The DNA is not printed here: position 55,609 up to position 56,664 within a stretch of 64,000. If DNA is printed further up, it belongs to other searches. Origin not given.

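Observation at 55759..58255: sipW operon with three different putative SipW-cognate exported proteins and 4-bp translational-coupling overlaps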

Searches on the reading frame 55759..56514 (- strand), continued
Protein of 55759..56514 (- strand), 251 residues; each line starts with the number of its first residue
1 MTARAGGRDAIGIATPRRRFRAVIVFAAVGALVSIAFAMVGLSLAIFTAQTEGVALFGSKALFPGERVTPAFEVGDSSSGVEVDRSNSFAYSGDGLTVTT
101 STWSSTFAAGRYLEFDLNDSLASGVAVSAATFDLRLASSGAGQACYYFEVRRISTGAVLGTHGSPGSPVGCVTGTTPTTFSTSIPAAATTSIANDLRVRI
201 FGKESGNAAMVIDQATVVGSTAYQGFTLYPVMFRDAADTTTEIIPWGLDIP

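Call 65: search_protein_families(library=ncbifam, alignment_id=A1, max_evalue=10)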
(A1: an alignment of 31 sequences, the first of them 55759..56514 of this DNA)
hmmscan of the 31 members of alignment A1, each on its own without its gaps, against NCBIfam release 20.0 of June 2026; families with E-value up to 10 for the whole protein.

A. member 1, window:55759-56514:- (251 aa): 0 families

B. families by the number of members that match (of 31 scanned): 14 families
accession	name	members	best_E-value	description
TIGR01247.1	drrB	4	0.032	daunorubicin resistance ABC transporter membrane protein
NF047380.1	photo_II_xxx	3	0.35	photosystem II protein, Psb35-related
NF007526.1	PRK10139.1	2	0.044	serine endoprotease DegQ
TIGR01709.2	typeII_sec_gspL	2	0.06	type II secretion system protein GspL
NF006361.0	PRK08581.1-3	2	0.11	amidase domain-containing protein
NF038083.1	CU044_5270_fam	2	0.18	CU044_5270 family protein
TIGR03854.1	F420_MSMEG_3544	1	0.03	TIGR03854 family LLM class F420-dependent oxidoreductase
NF052375.1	antisigma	1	0.036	anti-sigma factor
NF008546.0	PRK11469.1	1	0.038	manganese efflux pump MntP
NF049861.1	SCO2400_fam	1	0.16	SCO2400 family protein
TIGR04196.1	glycopep_SunS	1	0.22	sublancin family glycopeptide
NF052432.1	TC0500_fam_Inc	1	0.56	TC0500 family inclusion membrane protein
NF050099.1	SepX_GlpR_2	1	0.7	divisome protein SepX/GlpR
NF049853.1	WD_0736_fam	1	2.7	WD_0736 family protein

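Call 67: search_protein_families(library=ncbifam, alignment_id=A4, max_evalue=1)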
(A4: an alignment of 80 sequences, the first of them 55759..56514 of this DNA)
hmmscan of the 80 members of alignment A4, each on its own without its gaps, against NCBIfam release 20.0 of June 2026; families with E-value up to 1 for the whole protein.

A. member 1, window:55759-56514:- (251 aa): 0 families

B. families by the number of members that match (of 80 scanned): 21 families
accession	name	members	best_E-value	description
NF033679.1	DNRLRE_dom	12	4.7e-54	DNRLRE domain-containing protein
TIGR04088.1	cognate_SipW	6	0.00045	SipW-dependent-type signal peptide-containing protein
TIGR04398.1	SLAP_DUP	1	4.8e-05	SLAP domain-containing protein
NF040473.1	peri_YbiM_McbA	1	0.0027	DUF1471 family periplasmic protein McbA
NF006577.0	PRK09102.1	1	0.026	ribonucleoside-diphosphate reductase subunit alpha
TIGR04196.1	glycopep_SunS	1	0.031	sublancin family glycopeptide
NF033834.1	RND_adapt_MexA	1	0.039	multidrug efflux RND transporter periplasmic adaptor subunit MexA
TIGR02991.1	ectoine_eutB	1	0.05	hydroxyectoine utilization dehydratase EutB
NF035926.1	scyF_NHL_VPEP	1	0.051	scytonemin biosynthesis PEP-CTERM protein ScyF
NF000028.1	1567214_ble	1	0.051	BLMA family bleomycin binding protein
NF053671.1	bindosome_BasC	1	0.075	bindosome assembly system protein BasC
TIGR00689.1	rpiB_lacA_lacB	1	0.076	RpiB/LacA/LacB family sugar-phosphate isomerase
NF004051.0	PRK05571.1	1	0.08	ribose-5-phosphate isomerase B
NF052591.1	ArlG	1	0.086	archaellum stator protein ArlG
NF038083.1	CU044_5270_fam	1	0.093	CU044_5270 family protein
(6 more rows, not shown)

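Call 68: find_encoding_contigs(protein=P0303, flank=8000, max_places=3)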
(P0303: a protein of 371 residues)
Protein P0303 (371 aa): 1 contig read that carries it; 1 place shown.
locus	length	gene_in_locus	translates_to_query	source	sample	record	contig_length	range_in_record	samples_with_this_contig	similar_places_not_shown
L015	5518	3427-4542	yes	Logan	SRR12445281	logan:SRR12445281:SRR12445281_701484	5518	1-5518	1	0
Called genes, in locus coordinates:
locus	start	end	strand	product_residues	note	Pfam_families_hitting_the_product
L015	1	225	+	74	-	?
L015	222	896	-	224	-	PF04893:Yip1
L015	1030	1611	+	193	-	-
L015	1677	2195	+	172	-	-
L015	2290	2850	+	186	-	PF12389:Peptidase_M73 (weak)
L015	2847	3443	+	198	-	PF10502:Peptidase_S26 (weak)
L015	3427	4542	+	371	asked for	-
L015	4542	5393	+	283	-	-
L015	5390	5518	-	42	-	?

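Call 69: find_encoding_contigs(protein=P0310, flank=8000, max_places=3)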
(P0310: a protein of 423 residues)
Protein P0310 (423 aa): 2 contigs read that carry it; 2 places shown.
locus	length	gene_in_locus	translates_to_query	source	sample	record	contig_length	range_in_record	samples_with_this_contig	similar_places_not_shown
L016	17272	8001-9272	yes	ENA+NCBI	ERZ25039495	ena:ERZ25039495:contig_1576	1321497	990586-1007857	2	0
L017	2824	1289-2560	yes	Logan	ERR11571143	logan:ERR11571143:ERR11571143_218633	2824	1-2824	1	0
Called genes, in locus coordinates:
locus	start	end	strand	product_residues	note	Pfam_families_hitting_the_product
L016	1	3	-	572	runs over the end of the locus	PF04229:GrpB, PF22660:RS_preATP-grasp-like, PF02222:ATP-grasp, PF17769:PurK_C, PF21244:PurT_C (weak)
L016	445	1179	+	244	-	PF00072:Response_reg, PF00486:Trans_reg_C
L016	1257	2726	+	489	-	PF00672:HAMP, PF00512:HisKA, PF02518:HATPase_c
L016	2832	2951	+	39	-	-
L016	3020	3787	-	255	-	PF13620:CarboxypepD_reg (faint)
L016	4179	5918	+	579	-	PF00916:Sulfate_transp, PF01740:STAS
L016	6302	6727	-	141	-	PF00903:Glyoxalase, PF18029:Glyoxalase_6 (weak)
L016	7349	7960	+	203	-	-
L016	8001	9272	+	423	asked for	-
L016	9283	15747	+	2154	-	-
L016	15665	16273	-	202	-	-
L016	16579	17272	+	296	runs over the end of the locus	PF02517:Rce1-like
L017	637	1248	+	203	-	-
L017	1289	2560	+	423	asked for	-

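Call 70: find_encoding_contigs(protein=P0302, flank=8000, max_places=2)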
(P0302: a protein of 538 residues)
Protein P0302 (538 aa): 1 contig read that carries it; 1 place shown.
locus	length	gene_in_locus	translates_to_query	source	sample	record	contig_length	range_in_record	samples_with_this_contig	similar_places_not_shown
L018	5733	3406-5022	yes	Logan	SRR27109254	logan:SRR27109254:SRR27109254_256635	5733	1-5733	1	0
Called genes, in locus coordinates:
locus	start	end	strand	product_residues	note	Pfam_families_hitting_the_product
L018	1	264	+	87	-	?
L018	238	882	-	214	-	PF04893:Yip1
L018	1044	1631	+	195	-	PF12389:Peptidase_M73 (faint)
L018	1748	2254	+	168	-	-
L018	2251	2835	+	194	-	-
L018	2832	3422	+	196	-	PF10502:Peptidase_S26 (weak)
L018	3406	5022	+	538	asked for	PF24517:CBM96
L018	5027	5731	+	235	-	?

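Call 71: find_encoding_contigs(protein=P0304, flank=8000, max_places=2)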
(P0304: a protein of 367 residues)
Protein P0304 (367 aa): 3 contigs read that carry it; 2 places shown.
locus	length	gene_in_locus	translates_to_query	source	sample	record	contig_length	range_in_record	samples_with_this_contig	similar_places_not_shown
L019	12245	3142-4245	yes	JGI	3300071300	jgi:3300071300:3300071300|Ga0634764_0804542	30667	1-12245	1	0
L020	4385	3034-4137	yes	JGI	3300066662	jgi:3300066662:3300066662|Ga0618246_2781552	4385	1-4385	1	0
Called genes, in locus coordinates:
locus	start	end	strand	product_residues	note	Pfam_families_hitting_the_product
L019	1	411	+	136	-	?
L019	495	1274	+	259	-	PF10502:Peptidase_S26 (faint)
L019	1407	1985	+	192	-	-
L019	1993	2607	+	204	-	-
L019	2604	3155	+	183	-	-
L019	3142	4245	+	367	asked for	-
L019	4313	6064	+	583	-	PF08486:SpoIID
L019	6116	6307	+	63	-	PF00830:Ribosomal_L28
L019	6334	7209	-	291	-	PF08543:Phos_pyr_kin, PF00294:PfkB (weak)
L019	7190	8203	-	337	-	PF00586:AIRS, PF02769:AIRS_C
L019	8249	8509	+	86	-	PF07311:Dodecin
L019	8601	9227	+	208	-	PF02720:DUF222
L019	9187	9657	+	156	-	PF02720:DUF222 (weak), PF01844:HNH (weak)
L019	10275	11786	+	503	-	PF01293:PEPCK_ATP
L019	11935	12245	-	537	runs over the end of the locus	-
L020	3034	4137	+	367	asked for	-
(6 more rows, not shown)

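Call 72: find_encoding_contigs(protein=P0349, flank=8000, max_places=2)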
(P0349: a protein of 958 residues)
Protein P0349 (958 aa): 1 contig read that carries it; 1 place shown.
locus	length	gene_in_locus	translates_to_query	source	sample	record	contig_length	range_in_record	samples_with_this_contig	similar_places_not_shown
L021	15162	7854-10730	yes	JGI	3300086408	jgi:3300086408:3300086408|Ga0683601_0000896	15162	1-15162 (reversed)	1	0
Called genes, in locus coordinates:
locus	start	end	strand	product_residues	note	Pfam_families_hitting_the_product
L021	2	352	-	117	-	?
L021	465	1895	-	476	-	PF13088:BNR_2 (faint)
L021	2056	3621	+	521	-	PF04185:Phosphoesterase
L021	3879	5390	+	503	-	-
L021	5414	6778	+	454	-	PF01041:DegT_DnrJ_EryC1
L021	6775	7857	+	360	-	PF04321:RmlD_sub_bind, PF05368:NmrA (weak), PF01073:3Beta_HSD, PF01370:Epimerase, PF02719:Polysacc_synt_2 (weak), PF13460:NAD_binding_10, PF16363:GDP_Man_Dehyd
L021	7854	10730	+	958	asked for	PF05048:NosD, PF13229:Beta_helix, PF22842:Pel9A-like_beta_helix (weak), PF00801:PKD, PF18911:PKD_4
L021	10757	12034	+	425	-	PF13439:Glyco_transf_4, PF13477:Glyco_trans_4_2, PF13579:Glyco_trans_4_4, PF00534:Glycos_transf_1, PF13692:Glyco_trans_1_4, PF13524:Glyco_trans_1_2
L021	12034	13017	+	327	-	-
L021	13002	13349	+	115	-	-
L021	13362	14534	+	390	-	PF01139:RtcB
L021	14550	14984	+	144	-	-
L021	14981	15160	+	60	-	?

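Call 73: search_protein_families(library=ncbifam, proteins=[L018:1044-1631:+, L018:1748-2254:+, L018:2251-2835:+, L018:2832-3422:+, L018:5027-5731:+, L015:1030-1611:+, L015:1677-2195:+, L015:2290-2850:+, L015:2847-3443:+, L015:4542-5393:+], max_evalue=0.1)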
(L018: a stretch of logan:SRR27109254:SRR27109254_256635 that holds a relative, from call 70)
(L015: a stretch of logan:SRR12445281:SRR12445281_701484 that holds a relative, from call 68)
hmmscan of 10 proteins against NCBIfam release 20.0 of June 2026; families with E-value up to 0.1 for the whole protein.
L018:1044-1631:+ (195 aa): 1 family
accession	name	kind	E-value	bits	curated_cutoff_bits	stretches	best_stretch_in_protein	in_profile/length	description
NF046066.1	BioflmMtrxTasA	equivalog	0.004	16.6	450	1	5-84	4-80/264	biofilm matrix protein TasA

L018:1748-2254:+ (168 aa): 0 families

L018:2251-2835:+ (194 aa): 2 families
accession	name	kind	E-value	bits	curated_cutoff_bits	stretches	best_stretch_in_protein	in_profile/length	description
NF046066.1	BioflmMtrxTasA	equivalog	0.0063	16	450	1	7-81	9-81/264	biofilm matrix protein TasA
TIGR04088.1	cognate_SipW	domain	0.028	14.6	19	1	9-43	1-34/34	SipW-dependent-type signal peptide-containing protein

L018:2832-3422:+ (196 aa): 4 families
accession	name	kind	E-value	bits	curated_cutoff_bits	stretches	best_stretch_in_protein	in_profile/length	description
TIGR02228.1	sigpep_I_arch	equivalog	8.3e-28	97.2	51.85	1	41-175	17-151/158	signal peptidase I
NF046067.1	SigPepSipWBacil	equivalog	1.3e-26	93.4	190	1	50-185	33-168/189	signal peptidase I SipW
TIGR02227.1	sigpep_I_bact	equivalog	4.6e-07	29.8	47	1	54-107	19-74/162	signal peptidase I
TIGR02754.1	sod_Ni_protease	equivalog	0.0058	17.1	63.25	1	62-143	5-88/90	nickel-type superoxide dismutase maturation protease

L018:5027-5731:+ (235 aa): 0 families

L015:1030-1611:+ (193 aa): 1 family
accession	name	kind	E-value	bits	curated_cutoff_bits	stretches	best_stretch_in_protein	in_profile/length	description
TIGR04088.1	cognate_SipW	domain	0.015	15.5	19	1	12-46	1-34/34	SipW-dependent-type signal peptide-containing protein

L015:1677-2195:+ (172 aa): 1 family
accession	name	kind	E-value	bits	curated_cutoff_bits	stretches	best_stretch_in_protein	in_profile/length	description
NF033207.2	midcut_by_XrtH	subfamily_domain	0.01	15.9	45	1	10-89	69-138/175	midcut-by-XrtH protein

L015:2290-2850:+ (186 aa): 3 families
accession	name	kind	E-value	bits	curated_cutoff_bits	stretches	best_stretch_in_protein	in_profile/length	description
NF046066.1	BioflmMtrxTasA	equivalog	0.00095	18.7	450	1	10-71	20-79/264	biofilm matrix protein TasA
TIGR04088.1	cognate_SipW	domain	0.0084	16.2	19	1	1-35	1-34/34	SipW-dependent-type signal peptide-containing protein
TIGR04089.1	exp_by_SipW_III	subfamily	0.017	15.2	60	1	7-93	16-102/179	alternate-type signal peptide domain-containing protein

L015:2847-3443:+ (198 aa): 4 families
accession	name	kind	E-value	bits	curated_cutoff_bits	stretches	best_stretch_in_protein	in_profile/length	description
NF046067.1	SigPepSipWBacil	equivalog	7.2e-28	97.5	190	1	39-187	20-168/189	signal peptidase I SipW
TIGR02228.1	sigpep_I_arch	equivalog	7.5e-27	94.1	51.85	1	34-182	14-156/158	signal peptidase I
TIGR02227.1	sigpep_I_bact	equivalog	5.1e-09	36.2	47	1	42-121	5-84/162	signal peptidase I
TIGR02754.1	sod_Ni_protease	equivalog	0.0043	17.5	63.25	1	65-135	6-77/90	nickel-type superoxide dismutase maturation protease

L015:4542-5393:+ (283 aa): 0 families

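Call 80: search_solved_structures(query=A4, max_evalue=10)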
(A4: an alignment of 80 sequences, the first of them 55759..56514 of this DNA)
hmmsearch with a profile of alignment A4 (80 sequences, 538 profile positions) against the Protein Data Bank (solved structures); distinct sequences matched with E-value up to 10: 3.
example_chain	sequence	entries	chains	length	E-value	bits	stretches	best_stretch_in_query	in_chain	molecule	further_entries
8wab_A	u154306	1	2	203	4.2e-12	48.6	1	373-532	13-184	DNRLRE domain-containing protein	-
7vbo_A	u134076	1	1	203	7.6e-05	24.7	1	379-481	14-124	Alginate lyase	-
2h92_A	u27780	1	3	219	0.11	14.2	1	322-418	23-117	Cytidylate kinase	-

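Call 83: find_related_loci(query=A1, collection=metagenome_contigs, flank=5000)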
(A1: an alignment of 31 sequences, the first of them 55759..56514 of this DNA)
Query A1 (251 aa) in metagenome_contigs; peptide patterns used: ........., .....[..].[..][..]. (x = any residue, [..] = any of these).
59 stretches matched a pattern; 12 encode a relative of the query (tblastn E <= 1e-3); 12 distinct loci.
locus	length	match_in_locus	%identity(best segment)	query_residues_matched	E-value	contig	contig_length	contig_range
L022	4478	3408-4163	73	1-251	2e-114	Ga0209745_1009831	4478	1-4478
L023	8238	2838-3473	78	40-251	2e-111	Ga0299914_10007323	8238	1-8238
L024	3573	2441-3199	65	1-251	2e-105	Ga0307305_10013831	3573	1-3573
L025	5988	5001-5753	66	1-251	1e-101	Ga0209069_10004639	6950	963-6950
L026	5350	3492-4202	65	13-251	1e-97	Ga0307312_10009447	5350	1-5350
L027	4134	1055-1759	60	17-251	8e-86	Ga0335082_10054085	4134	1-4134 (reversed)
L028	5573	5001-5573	64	13-205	7e-75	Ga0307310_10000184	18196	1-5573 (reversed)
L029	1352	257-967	55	18-251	3e-76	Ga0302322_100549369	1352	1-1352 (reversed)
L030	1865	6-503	63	86-251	2e-67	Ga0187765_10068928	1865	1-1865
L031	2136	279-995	51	17-251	2e-65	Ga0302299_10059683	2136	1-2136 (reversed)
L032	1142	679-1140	60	8-161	4e-58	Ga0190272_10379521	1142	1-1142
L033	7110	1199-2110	46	62-248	7e-44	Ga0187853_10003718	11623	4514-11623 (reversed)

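Call 93: fold_search(model_id=the predicted structure, library=pdb)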
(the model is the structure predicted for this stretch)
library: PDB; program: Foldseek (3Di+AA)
matches with E <= 10: 1370; with E <= 0.001: 0
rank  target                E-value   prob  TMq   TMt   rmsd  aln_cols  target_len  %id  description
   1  1wce_D                3.4e-03  0.97  0.29  0.18  19.1       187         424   14  Crystal structure of the T13 IBDV viral particle reveals a missing link in icosahedral viruses evolution (released 2005-04-06)
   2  4xup_C                3.6e-03  1.00  0.24  0.35   4.8       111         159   12  Structure of the N-terminal CBM22-1-CBM22-2 tandem domain from Paenibacillus barcinonensis Xyn10C (released 2015-06-03)
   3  1wce_K                3.6e-03  0.97  0.29  0.19  19.1       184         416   14  Crystal structure of the T13 IBDV viral particle reveals a missing link in icosahedral viruses evolution (released 2005-04-06)
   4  1wce_I                3.6e-03  0.97  0.29  0.19  19.1       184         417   14  Crystal structure of the T13 IBDV viral particle reveals a missing link in icosahedral viruses evolution (released 2005-04-06)
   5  1wce_M                3.6e-03  0.97  0.29  0.18  19.1       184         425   14  Crystal structure of the T13 IBDV viral particle reveals a missing link in icosahedral viruses evolution (released 2005-04-06)
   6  1wce_G                3.6e-03  0.97  0.29  0.18  19.1       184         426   14  Crystal structure of the T13 IBDV viral particle reveals a missing link in icosahedral viruses evolution (released 2005-04-06)
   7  1wce_E                3.6e-03  0.97  0.29  0.18  19.1       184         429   14  Crystal structure of the T13 IBDV viral particle reveals a missing link in icosahedral viruses evolution (released 2005-04-06)
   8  1wce_F                3.6e-03  0.97  0.29  0.18  19.1       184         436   14  Crystal structure of the T13 IBDV viral particle reveals a missing link in icosahedral viruses evolution (released 2005-04-06)
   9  2w5f_A                4.0e-03  1.00  0.25  0.13   5.1       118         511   14  High resolution crystallographic structure of the Clostridium thermocellum N-terminal endo-1,4-beta-D-xylanase 10B (Xy (released 2010-01-19)
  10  4xup_E                4.0e-03  1.00  0.24  0.35   4.8       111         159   12  Structure of the N-terminal CBM22-1-CBM22-2 tandem domain from Paenibacillus barcinonensis Xyn10C (released 2015-06-03)
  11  9ib9_B                4.0e-03  0.80  0.20  0.32  12.2       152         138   13  Tumor necrosis factor-like lectin PLTL from Photorhabdus laumondii in complex with B Lewis b pentasaccharide (released 2025-10-29)
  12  4xuo_A                4.8e-03  1.00  0.24  0.35   5.3       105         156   11  Structure of the CBM22-1 xylan-binding domain from Paenibacillus barcinonensis Xyn10C (released 2015-06-03)
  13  1wce_H                4.8e-03  0.97  0.29  0.18  19.1       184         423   14  Crystal structure of the T13 IBDV viral particle reveals a missing link in icosahedral viruses evolution (released 2005-04-06)
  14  2w5f_B                5.3e-03  1.00  0.24  0.13   5.2       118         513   14  High resolution crystallographic structure of the Clostridium thermocellum N-terminal endo-1,4-beta-D-xylanase 10B (Xy (released 2010-01-19)
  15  1wce_J                5.3e-03  0.97  0.29  0.18  17.6       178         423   13  Crystal structure of the T13 IBDV viral particle reveals a missing link in icosahedral viruses evolution (released 2005-04-06)
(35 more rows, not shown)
